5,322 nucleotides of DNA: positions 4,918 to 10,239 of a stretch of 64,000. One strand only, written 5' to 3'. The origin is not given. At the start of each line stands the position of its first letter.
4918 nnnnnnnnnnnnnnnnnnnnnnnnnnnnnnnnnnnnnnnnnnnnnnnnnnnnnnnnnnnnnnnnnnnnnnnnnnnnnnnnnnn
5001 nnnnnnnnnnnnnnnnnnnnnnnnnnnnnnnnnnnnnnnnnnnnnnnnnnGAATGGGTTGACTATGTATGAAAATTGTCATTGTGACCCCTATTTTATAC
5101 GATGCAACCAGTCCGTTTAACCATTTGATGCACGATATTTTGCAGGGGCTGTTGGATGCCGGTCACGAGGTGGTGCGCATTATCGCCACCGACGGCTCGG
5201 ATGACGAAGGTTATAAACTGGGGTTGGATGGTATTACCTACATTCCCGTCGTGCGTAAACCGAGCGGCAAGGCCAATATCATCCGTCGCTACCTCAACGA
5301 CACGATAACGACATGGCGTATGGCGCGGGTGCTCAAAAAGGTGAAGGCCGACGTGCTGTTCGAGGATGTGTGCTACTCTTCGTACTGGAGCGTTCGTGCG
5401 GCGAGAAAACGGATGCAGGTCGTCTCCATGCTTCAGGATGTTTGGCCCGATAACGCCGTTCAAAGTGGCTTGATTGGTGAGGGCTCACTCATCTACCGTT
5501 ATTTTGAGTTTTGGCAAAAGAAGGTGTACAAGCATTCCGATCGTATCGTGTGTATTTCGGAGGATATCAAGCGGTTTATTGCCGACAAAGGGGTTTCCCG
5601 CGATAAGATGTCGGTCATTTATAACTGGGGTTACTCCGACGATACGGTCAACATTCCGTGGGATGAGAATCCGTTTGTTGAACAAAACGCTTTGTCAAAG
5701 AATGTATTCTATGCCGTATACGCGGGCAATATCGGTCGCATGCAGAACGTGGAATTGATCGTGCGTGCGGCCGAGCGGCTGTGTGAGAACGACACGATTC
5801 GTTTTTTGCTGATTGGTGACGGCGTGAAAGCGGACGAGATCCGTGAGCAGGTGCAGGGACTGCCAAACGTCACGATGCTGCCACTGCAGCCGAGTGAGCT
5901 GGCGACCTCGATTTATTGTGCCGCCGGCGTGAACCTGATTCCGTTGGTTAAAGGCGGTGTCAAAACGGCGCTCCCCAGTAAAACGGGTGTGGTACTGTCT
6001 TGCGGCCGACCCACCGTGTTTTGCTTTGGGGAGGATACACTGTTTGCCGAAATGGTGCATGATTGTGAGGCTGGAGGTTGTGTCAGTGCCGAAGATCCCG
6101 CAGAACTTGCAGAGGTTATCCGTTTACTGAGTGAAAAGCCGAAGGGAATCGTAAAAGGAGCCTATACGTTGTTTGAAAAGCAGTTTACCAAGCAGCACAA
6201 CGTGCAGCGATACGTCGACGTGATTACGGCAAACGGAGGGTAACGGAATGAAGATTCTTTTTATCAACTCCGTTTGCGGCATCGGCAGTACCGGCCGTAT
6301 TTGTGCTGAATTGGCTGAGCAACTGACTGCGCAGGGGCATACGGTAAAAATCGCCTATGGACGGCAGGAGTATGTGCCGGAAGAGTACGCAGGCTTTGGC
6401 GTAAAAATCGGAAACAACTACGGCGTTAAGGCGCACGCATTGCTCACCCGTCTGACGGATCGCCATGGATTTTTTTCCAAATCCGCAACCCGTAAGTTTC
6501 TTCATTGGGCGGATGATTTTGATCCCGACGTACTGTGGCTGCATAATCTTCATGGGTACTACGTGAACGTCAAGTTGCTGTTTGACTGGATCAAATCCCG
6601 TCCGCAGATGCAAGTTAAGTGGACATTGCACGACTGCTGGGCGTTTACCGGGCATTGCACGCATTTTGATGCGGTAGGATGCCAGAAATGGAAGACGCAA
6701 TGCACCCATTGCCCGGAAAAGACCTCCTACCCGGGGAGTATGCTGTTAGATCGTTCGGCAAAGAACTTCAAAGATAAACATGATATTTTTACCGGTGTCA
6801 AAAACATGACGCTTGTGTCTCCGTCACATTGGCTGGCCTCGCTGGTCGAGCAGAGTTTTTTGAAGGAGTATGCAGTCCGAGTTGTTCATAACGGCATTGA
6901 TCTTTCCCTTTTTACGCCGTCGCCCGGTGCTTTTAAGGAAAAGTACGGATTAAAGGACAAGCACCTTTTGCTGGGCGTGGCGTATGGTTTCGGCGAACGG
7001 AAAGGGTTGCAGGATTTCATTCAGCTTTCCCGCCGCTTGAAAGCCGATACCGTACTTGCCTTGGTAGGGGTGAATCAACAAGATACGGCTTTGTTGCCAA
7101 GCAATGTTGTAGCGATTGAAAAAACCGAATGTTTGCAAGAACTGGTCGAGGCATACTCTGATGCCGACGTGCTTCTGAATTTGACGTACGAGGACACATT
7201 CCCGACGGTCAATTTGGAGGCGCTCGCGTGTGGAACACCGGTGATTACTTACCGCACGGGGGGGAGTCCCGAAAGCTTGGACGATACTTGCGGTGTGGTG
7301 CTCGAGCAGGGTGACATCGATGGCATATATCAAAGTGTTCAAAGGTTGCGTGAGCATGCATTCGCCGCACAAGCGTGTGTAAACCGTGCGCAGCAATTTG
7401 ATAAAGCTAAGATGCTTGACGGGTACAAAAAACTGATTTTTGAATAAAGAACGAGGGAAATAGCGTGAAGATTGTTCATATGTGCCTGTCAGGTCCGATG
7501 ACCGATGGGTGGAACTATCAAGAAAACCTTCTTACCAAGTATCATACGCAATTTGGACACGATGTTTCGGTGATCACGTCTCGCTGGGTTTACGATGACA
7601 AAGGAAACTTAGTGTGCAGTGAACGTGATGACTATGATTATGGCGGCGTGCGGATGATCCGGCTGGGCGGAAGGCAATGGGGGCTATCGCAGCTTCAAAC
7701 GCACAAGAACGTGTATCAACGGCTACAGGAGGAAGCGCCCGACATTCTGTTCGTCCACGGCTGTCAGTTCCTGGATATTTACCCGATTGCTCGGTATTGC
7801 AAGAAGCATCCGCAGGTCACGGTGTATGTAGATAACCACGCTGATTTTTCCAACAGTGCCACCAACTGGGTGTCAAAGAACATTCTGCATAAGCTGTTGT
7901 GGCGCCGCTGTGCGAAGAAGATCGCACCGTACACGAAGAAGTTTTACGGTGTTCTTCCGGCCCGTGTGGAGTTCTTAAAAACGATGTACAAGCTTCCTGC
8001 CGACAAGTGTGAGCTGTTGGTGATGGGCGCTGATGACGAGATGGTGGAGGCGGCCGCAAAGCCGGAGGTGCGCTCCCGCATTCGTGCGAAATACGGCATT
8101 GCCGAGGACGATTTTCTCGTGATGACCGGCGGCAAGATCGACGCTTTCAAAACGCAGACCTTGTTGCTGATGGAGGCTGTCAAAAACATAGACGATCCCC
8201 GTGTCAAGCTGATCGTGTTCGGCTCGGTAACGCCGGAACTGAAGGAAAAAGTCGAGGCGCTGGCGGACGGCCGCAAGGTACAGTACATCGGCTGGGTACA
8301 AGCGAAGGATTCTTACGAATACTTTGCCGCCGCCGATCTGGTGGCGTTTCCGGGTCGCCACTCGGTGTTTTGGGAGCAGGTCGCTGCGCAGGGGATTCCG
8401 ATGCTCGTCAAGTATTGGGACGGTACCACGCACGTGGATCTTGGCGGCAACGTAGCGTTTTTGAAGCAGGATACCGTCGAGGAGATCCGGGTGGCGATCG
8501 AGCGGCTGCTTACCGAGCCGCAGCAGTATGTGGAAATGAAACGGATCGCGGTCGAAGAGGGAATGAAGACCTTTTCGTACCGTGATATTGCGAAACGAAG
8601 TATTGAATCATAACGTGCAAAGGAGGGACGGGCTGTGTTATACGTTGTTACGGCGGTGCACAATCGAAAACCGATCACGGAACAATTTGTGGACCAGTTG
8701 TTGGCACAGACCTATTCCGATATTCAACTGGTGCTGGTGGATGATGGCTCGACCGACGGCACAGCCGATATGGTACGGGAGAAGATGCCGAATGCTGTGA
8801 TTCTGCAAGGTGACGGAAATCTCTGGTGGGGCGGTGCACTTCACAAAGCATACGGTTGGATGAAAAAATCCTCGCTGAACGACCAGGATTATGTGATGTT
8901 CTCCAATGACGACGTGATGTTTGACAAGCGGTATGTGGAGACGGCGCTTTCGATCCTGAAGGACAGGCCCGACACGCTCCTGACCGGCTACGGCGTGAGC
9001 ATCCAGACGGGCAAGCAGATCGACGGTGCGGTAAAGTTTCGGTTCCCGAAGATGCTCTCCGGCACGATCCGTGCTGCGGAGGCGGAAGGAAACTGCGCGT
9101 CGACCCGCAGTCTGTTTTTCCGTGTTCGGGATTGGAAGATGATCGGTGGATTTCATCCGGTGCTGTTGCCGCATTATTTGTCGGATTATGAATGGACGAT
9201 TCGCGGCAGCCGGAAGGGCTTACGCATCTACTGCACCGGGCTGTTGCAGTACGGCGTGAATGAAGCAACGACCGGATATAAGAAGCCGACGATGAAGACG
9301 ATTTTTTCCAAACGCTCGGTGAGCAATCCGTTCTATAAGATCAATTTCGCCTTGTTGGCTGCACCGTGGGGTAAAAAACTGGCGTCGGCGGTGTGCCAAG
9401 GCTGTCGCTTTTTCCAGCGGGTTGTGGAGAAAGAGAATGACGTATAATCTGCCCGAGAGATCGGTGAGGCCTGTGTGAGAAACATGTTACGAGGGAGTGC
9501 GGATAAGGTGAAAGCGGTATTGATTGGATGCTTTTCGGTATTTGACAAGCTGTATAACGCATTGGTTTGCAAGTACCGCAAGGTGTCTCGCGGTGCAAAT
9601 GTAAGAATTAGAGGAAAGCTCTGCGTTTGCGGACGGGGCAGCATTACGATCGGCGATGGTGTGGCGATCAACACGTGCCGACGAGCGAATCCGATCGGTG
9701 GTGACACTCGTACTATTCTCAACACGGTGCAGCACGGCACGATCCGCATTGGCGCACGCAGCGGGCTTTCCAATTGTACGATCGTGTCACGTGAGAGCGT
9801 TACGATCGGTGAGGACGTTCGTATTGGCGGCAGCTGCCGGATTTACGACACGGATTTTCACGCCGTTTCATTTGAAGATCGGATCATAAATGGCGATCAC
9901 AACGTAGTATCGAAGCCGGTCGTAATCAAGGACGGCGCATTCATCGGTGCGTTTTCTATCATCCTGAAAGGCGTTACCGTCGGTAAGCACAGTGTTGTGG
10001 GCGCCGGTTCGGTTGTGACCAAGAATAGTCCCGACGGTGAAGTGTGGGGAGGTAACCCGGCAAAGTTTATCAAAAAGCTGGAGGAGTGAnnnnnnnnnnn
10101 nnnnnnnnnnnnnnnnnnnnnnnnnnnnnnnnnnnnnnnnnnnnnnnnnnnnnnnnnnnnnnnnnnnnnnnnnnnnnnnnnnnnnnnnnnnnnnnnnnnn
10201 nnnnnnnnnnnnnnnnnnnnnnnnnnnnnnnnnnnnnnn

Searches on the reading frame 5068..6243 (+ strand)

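Call 15: search_protein_families(library=pfam, proteins=[window:5068-6243:+], max_evalue=0.0001)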
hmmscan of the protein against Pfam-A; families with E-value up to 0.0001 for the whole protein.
window:5068-6243:+ (391 aa): 4 families
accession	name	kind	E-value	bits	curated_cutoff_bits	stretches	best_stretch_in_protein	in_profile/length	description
PF13439.12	Glyco_transf_4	-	1.9e-18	67.5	28.5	1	21-186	8-164/170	Glycosyltransferase Family 4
PF13579.12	Glyco_trans_4_4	-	6.5e-15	56.2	29.7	1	22-187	8-158/158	Glycosyl transferase 4-like domain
PF13692.12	Glyco_trans_1_4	-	1.2e-11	45.5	27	1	217-354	5-139/142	Glycosyl transferases group 1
PF00534.26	Glycos_transf_1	-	4e-07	30.2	26.4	1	205-358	7-159/172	Glycosyl transferases group 1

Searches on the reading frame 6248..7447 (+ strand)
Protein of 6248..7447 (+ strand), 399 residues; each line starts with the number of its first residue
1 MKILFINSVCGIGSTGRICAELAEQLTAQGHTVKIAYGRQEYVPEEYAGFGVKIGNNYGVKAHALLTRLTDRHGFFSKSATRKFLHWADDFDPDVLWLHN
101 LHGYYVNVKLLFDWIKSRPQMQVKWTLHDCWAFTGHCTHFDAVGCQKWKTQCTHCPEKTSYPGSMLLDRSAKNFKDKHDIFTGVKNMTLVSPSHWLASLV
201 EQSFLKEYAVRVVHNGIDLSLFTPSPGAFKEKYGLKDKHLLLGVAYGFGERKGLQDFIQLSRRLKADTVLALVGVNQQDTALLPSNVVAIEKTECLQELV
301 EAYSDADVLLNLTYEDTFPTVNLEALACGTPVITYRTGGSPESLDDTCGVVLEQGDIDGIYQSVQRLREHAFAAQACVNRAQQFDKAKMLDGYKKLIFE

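Call 15: search_protein_families(library=pfam, proteins=[window:6248-7447:+], max_evalue=0.0001)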
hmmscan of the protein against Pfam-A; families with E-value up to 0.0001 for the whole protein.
window:6248-7447:+ (399 aa): 5 families
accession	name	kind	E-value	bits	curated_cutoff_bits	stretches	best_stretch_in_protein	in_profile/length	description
PF00534.26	Glycos_transf_1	-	2.1e-15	57.1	26.4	1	230-382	6-170/172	Glycosyl transferases group 1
PF13692.12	Glyco_trans_1_4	-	1.1e-14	55.3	27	1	250-368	13-140/142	Glycosyl transferases group 1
PF13439.12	Glyco_transf_4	-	1.7e-10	41.7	28.5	1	15-220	4-169/170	Glycosyltransferase Family 4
PF13524.12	Glyco_trans_1_2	-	3.2e-07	30.8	25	1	297-384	38-128/144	Glycosyl transferase-like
PF13579.12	Glyco_trans_4_4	-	4.3e-06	27.6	29.7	0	16-128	4-102/158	Glycosyl transferase 4-like domain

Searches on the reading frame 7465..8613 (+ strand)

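Call 15: search_protein_families(library=pfam, proteins=[window:7465-8613:+], max_evalue=0.0001)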
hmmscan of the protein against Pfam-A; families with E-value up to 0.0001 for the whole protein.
window:7465-8613:+ (382 aa): 3 families
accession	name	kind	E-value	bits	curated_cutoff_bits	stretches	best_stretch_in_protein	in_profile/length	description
PF13692.12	Glyco_trans_1_4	-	2.8e-08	34.6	27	1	230-350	15-141/142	Glycosyl transferases group 1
PF00534.26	Glycos_transf_1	-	3e-08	33.8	26.4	1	203-360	2-167/172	Glycosyl transferases group 1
PF13439.12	Glyco_transf_4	-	1.6e-05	25.4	28.5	1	23-190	11-167/170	Glycosyltransferase Family 4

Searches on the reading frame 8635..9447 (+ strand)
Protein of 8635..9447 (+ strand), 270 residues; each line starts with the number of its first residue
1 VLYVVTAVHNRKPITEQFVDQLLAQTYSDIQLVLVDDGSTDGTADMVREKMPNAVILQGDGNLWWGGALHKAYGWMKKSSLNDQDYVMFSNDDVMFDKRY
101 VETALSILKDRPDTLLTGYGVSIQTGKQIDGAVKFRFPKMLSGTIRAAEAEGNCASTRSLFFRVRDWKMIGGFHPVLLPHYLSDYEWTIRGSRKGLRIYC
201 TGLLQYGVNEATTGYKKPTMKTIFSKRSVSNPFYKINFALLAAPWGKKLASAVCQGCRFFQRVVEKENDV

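Call 15: search_protein_families(library=pfam, proteins=[window:8635-9447:+], max_evalue=0.0001)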
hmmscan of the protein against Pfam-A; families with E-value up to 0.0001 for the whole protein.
window:8635-9447:+ (270 aa): 3 families
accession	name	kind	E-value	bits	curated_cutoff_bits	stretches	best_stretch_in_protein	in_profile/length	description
PF00535.33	Glycos_transf_2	-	2.7e-17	63.6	23.3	1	4-126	2-122/168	Glycosyl transferase family 2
PF13641.12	Glyco_tranf_2_3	-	2.6e-06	28.1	27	1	4-199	6-202/230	Glycosyltransferase like family 2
PF13506.12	Glyco_transf_21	-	6.4e-05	22.9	21.7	1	83-200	30-146/174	Glycosyl transferase family 21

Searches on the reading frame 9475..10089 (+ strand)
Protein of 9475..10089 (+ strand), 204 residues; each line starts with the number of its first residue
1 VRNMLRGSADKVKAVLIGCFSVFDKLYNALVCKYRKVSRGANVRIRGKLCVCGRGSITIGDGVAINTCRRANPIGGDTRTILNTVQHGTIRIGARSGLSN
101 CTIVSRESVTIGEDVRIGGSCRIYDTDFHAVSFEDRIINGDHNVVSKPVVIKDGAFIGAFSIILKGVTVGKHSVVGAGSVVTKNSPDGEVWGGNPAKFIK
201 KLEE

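Call 15: search_protein_families(library=pfam, proteins=[window:9475-10089:+], max_evalue=0.0001)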
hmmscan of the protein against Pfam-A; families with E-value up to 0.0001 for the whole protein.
window:9475-10089:+ (204 aa): 2 families
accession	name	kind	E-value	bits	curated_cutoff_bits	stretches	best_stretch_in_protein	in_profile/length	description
PF00132.30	Hexapep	-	2.8e-10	39.9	27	1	149-183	2-36/36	Bacterial transferase hexapeptide (six repeats)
PF14602.12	Hexapep_2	-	4.3e-08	33.2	27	1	148-183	1-34/34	Hexapeptide repeat of succinyl-transferase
